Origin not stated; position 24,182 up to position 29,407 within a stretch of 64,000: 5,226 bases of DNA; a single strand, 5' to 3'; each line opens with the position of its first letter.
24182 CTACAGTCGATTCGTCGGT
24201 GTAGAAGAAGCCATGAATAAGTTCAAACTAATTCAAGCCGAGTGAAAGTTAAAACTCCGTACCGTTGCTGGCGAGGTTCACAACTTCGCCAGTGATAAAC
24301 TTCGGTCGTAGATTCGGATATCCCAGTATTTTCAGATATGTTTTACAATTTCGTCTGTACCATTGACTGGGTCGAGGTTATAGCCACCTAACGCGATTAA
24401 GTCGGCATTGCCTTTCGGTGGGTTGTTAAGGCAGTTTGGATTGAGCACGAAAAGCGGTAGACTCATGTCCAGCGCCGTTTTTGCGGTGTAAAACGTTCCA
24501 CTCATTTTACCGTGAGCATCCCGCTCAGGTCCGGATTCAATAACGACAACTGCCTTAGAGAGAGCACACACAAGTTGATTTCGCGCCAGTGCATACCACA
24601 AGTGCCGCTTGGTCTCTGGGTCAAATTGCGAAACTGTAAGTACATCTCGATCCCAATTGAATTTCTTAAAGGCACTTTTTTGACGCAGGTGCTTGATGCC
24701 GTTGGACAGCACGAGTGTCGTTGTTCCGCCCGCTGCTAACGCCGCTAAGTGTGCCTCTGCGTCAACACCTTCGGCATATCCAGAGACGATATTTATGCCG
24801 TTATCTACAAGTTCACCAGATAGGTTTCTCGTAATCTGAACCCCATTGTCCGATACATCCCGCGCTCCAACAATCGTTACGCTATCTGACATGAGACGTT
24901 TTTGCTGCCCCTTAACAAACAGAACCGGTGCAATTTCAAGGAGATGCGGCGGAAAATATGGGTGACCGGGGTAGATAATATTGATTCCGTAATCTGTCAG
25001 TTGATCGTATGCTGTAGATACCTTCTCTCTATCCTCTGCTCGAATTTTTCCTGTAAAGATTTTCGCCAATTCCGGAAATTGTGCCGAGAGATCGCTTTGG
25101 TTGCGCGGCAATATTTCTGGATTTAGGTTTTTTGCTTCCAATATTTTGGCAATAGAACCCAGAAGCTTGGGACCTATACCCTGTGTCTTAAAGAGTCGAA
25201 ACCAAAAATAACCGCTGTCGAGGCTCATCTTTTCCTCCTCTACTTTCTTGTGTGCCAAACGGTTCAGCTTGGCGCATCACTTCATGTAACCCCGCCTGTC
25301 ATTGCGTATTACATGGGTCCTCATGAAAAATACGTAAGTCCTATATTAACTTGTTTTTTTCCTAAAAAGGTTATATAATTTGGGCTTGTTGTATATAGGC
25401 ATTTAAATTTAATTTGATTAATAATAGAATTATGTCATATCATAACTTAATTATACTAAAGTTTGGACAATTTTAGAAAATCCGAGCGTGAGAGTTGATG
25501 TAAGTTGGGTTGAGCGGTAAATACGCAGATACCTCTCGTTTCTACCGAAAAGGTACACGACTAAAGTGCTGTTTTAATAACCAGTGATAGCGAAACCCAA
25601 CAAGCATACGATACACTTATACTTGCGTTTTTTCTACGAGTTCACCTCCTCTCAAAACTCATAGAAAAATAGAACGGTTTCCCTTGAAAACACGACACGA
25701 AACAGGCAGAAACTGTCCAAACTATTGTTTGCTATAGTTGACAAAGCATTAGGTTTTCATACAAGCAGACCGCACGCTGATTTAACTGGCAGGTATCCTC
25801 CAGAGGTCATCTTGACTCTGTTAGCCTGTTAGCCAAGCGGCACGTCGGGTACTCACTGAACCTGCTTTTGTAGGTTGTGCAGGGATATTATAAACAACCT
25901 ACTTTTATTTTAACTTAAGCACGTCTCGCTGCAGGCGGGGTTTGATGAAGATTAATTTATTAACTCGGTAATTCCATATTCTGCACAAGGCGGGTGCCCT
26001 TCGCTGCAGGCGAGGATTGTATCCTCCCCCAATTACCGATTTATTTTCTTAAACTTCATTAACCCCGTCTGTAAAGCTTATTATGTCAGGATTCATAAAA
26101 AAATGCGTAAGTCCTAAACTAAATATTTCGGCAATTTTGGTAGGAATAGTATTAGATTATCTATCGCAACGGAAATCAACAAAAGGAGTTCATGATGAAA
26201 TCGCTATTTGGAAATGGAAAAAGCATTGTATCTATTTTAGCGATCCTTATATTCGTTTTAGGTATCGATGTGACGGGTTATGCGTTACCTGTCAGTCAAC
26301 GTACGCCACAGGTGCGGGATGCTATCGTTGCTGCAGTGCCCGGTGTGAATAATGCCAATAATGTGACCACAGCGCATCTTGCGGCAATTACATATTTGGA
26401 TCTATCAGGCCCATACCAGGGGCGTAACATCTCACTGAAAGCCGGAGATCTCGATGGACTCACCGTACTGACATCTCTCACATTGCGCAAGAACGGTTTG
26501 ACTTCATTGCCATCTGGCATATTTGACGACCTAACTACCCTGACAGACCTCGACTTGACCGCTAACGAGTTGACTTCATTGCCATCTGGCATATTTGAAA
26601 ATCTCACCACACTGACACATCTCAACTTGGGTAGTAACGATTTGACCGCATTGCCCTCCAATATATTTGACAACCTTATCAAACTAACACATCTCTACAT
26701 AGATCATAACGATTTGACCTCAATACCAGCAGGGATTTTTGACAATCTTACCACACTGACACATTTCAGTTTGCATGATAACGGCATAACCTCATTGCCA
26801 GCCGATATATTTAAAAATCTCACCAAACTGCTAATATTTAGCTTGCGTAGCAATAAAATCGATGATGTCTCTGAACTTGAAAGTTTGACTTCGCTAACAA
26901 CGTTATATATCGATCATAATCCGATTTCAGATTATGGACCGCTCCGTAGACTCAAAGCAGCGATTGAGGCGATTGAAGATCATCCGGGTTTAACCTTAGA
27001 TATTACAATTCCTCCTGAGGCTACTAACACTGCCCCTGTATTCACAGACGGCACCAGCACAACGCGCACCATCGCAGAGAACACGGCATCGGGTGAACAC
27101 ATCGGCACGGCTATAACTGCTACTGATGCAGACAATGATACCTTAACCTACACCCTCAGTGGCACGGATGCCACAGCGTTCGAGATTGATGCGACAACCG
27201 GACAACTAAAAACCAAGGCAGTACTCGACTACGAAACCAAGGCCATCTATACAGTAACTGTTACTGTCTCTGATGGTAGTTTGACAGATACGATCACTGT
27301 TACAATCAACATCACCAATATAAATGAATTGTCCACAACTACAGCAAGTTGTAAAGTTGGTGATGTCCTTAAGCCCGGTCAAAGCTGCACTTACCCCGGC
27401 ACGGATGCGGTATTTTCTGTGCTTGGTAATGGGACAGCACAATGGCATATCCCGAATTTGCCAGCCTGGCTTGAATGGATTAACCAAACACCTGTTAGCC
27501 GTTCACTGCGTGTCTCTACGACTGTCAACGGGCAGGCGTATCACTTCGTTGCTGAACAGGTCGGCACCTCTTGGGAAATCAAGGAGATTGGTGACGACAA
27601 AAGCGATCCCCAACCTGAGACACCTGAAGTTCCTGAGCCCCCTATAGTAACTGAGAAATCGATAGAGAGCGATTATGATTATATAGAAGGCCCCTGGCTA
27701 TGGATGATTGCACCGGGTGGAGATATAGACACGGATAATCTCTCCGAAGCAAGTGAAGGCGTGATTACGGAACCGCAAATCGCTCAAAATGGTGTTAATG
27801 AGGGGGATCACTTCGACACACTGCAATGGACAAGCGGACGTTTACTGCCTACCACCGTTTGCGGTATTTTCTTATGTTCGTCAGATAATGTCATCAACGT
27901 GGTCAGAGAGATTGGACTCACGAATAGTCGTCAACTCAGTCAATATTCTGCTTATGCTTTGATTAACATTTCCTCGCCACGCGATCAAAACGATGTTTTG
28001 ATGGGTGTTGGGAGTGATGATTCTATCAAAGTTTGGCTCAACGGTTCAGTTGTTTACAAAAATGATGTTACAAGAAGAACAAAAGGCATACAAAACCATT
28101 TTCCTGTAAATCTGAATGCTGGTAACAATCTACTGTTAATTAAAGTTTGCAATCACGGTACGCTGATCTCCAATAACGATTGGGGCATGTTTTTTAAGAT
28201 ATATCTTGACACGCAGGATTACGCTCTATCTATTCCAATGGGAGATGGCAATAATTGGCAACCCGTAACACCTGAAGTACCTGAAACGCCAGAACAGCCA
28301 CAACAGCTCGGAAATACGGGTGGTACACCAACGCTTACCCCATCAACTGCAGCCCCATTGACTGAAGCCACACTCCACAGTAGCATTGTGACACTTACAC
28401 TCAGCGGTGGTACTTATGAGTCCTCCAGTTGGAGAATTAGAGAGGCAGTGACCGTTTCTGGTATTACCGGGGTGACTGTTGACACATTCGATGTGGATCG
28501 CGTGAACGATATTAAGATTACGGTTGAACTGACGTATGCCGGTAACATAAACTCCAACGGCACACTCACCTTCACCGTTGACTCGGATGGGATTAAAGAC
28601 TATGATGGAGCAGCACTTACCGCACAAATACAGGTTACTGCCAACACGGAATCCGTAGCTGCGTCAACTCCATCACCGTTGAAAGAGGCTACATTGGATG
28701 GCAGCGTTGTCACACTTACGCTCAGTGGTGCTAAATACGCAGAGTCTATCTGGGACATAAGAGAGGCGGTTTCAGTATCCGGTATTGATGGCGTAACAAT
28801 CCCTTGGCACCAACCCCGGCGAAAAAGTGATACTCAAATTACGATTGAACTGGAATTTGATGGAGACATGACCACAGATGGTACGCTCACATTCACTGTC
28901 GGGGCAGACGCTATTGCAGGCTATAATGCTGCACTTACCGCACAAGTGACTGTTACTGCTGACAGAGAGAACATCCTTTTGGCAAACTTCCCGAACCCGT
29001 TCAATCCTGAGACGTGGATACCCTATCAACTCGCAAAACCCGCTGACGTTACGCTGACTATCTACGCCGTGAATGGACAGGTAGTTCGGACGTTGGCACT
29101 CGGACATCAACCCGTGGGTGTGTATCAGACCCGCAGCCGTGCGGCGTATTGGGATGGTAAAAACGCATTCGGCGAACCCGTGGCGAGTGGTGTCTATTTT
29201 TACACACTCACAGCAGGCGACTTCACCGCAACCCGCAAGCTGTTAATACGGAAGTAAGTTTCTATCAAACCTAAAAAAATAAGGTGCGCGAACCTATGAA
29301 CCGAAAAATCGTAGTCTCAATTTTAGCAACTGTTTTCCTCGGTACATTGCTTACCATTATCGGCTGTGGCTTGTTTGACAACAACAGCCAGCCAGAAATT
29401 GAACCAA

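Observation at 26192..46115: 20-kb same-strand island of five giant mosaic surface proteins with T9SS-type sorting tails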

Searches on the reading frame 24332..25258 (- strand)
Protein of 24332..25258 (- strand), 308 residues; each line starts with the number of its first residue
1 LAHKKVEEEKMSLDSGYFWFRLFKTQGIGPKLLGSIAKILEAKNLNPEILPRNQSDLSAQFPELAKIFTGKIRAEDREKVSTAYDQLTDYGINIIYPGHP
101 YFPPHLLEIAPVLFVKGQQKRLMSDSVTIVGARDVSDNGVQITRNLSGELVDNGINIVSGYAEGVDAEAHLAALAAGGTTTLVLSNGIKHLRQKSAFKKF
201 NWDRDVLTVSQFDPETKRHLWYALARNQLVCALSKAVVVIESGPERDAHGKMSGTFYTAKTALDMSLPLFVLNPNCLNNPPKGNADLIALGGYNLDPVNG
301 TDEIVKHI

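Call 8: search_protein_families(library=pfam, proteins=[window:24332-25258:-], max_evalue=0.001)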
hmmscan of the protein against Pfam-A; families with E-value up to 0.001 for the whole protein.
window:24332-25258:- (308 aa): 1 family
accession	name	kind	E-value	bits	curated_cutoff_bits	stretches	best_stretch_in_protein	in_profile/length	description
PF02481.21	DNA_processg_A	-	2.4e-39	135.1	29.6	1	88-291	3-206/212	DNA recombination-mediator protein A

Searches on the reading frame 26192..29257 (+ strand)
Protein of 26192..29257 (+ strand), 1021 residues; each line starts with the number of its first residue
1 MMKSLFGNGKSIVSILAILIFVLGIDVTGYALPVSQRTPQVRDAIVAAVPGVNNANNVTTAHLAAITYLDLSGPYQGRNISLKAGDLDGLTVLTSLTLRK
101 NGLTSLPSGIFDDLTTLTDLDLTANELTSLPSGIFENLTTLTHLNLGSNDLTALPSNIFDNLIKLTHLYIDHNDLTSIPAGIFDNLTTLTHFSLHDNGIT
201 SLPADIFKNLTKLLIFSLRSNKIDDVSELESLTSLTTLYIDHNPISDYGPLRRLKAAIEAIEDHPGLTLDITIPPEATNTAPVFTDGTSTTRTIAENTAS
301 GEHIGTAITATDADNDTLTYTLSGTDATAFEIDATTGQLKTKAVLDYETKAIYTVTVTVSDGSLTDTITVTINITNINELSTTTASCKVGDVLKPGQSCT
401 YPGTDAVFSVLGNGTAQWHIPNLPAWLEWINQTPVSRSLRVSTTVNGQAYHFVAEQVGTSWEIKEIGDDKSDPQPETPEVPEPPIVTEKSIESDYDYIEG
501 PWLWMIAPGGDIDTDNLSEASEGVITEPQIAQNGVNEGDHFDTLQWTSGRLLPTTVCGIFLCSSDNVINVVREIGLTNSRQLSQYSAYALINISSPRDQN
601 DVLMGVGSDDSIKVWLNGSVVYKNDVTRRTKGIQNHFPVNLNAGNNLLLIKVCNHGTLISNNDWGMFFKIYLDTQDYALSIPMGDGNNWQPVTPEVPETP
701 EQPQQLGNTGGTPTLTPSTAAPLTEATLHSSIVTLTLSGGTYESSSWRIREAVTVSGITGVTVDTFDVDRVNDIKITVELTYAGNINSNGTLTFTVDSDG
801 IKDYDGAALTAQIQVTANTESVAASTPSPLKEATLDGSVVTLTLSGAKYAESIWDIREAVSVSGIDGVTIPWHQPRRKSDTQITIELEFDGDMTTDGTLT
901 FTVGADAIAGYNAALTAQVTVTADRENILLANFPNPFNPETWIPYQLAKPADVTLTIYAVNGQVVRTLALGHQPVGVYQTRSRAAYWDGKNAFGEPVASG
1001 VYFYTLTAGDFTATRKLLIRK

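Call 5: search_protein_families(library=pfam, proteins=[window:26192-29257:+], max_evalue=0.01)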
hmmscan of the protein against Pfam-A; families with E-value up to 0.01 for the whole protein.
window:26192-29257:+ (1021 aa): 12 families
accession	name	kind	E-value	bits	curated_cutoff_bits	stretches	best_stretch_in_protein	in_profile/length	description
PF13855.12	LRR_8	-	9.5e-29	99.4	27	3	93-151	3-61/61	Leucine rich repeat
PF12799.13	LRR_4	-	5.5e-18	65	27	4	212-252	2-43/44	Leucine Rich repeats (2 copies)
PF00028.23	Cadherin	-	2.3e-13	50.8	28.8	1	293-375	4-93/93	Cadherin domain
PF23598.1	LRR_14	-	9.6e-13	48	40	2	136-242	44-148/353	Leucine-rich repeat region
PF13306.12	LRR_5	-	2e-12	47.5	27.7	1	93-213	13-126/127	BspA type Leucine rich repeat region (6 copies)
PF13860.13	FlgD_ig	-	5.8e-09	36.3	27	1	945-1008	16-75/79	FlgD Ig-like domain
PF00560.39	LRR_1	-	2.2e-06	27.1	20.6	0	164-186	1-23/23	Leucine Rich Repeat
PF23592.1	Cadherin_CELSR2_9th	-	1.9e-05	25.1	36.8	1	298-370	23-96/100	CELSR2-like, ninth cadherin domain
PF25374.1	Cadherin_FAT4_N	-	0.00014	22.5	35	1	300-375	11-84/85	FAT4-like, N-terminal cadherin-like domain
PF24048.1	LRR_NXF1-5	-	0.00085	19.3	30.5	0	184-248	51-119/142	NXF1/2/3/5 leucine-rich repeat domain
PF13585.12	CHU_C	-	0.001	19.6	27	1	977-1009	41-74/86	CHU_C Type IX secretion signal domain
PF18962.6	Por_Secre_tail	-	0.0012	19.6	27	0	933-1019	2-75/75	Secretion system C-terminal sorting domain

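Call 6: search_protein_families(library=ncbifam, proteins=[window:26192-29257:+], max_evalue=0.01)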
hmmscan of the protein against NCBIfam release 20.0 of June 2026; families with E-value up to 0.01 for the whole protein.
window:26192-29257:+ (1021 aa): 14 families
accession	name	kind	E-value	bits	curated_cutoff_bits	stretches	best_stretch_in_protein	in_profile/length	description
NF047464.1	FibnectbindLIC11051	equivalog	6.3e-17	61.3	1000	1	89-247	509-664/685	LIC_11051 family fibronectin-binding protein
NF041381.1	XopAC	subfamily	1.1e-12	47.5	450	2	118-244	69-194/451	XopAC/AvrAC family type III secretion system effector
NF041351.1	XopL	equivalog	2.7e-12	46.2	500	2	114-253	73-220/497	type III secretion system leucine-rich repeat domain-containing effector XopL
NF011897.0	PRK15370.1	equivalog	9.9e-10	36.9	1113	1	95-260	245-392/755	SPI-1 type III secretion system effector E3 ubiquitin transferase SlrP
NF033707.1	T9SS_sortase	equivalog_domain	1.4e-09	36.2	420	1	897-1008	964-1077/1095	type IX secretion system sortase PorU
TIGR04183.1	Por_Secre_tail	domain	4.7e-09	36.1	23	1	933-1019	2-71/72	T9SS type A sorting domain-containing protein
NF041400.1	XopAE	equivalog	2e-08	33.6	600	1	89-221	64-195/478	type III secretion system effector XopAE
NF009276.0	PRK12633.1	equivalog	3.4e-06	27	383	1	950-1013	128-186/234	flagellar basal body rod modification protein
NF033190.2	inl_like_NEAT_1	exception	1.7e-05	23.3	1275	1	113-254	283-415/754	NEAT domain-containing leucine-rich repeat protein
NF005176.1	PRK06655.1-1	equivalog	3.3e-05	23.9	230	1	951-1008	97-149/197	flagellar hook assembly protein FlgD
NF052323.1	T9SSA_dep_M6i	equivalog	0.00029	18.9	600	1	932-1009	960-1027/1043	T9SS-dependent M6-like inactivated metalloprotease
NF038112.1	myxo_dep_M36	subfamily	0.00041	17.6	1500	1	276-731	1283-1394/1604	myxosortase-dependent M36 family metallopeptidase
NF038111.1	rhom_dep_M36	equivalog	0.00073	17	1700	1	295-382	1195-1283/1315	rhombosortase-dependent M36 family metallopeptidase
NF052228.1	T9SS_PorZ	equivalog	0.0048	15.4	260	1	977-1012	709-746/757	type IX secretion system anionic LPS delivery protein PorZ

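Call 11: find_encoding_contigs(protein=window:26192-29257:+, flank=10000, max_places=6)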
Protein window:26192-29257:+ (1021 aa): no gene with exactly this product is on record in the collection.
